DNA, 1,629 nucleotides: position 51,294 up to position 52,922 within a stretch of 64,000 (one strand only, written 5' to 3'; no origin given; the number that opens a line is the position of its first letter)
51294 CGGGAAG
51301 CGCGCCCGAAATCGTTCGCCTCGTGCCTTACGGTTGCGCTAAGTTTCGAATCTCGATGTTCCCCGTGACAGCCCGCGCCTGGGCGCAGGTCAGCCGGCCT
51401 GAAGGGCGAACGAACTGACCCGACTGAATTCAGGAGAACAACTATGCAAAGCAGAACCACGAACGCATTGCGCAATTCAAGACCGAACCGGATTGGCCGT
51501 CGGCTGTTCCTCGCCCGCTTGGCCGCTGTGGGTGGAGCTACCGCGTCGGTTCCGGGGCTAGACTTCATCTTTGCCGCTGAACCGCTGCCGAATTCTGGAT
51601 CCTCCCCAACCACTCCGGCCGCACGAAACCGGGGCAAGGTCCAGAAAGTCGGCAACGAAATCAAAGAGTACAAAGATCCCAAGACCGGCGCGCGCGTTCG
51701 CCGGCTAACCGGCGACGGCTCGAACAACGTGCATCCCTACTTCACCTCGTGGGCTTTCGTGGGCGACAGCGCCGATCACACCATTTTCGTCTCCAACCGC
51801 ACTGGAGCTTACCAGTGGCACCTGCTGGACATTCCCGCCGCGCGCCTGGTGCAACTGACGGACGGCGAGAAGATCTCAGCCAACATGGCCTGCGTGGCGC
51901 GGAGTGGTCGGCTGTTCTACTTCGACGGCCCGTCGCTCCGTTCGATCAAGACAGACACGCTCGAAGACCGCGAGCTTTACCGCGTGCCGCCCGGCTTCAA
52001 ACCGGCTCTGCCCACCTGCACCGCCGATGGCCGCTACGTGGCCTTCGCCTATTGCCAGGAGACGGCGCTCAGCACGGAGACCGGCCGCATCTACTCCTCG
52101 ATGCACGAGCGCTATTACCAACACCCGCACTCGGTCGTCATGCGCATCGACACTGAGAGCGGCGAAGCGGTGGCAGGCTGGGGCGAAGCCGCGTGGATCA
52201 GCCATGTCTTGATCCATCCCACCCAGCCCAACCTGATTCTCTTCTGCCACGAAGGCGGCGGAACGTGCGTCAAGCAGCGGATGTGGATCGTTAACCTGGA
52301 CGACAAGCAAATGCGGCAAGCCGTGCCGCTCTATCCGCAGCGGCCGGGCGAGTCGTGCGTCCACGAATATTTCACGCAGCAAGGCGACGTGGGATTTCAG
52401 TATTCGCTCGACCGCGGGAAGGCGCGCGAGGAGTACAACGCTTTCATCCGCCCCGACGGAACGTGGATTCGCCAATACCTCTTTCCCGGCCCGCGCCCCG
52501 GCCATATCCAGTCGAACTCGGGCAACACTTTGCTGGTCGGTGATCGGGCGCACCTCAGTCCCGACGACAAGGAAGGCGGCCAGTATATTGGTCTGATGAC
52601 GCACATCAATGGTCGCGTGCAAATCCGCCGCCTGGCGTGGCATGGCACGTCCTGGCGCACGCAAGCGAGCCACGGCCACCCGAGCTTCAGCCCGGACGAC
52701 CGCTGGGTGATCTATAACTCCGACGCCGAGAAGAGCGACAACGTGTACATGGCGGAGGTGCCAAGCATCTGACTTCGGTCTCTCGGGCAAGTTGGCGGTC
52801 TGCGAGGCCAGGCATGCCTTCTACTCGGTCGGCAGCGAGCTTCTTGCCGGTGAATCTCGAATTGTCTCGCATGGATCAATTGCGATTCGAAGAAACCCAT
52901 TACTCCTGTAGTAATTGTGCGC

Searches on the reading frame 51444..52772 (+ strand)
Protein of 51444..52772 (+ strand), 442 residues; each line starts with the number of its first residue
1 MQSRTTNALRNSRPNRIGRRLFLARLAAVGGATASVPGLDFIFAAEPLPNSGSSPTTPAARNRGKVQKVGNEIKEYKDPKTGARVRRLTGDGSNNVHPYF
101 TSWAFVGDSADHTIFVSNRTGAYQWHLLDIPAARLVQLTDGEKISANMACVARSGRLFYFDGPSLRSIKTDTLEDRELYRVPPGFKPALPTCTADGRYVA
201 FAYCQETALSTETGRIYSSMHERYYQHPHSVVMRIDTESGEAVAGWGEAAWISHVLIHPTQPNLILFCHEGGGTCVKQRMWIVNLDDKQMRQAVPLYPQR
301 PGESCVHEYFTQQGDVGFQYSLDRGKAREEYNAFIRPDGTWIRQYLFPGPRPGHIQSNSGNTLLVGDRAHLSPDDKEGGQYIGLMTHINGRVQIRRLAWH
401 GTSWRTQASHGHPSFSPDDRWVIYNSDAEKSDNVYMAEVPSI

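Call 29: search_protein_families(library=pfam, proteins=[window:51444-52772:+], max_evalue=0.01)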
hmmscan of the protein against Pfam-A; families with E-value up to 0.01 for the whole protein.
window:51444-52772:+ (442 aa): 2 families
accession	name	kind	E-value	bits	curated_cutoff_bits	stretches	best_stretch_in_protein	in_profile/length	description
PF14583.12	Pectate_lyase22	-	8.7e-40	137.1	30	1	66-441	4-384/386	Oligogalacturonate lyase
PF07676.18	PD40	-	5.4e-08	33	20.9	1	406-436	7-38/38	WD40-like Beta Propeller Repeat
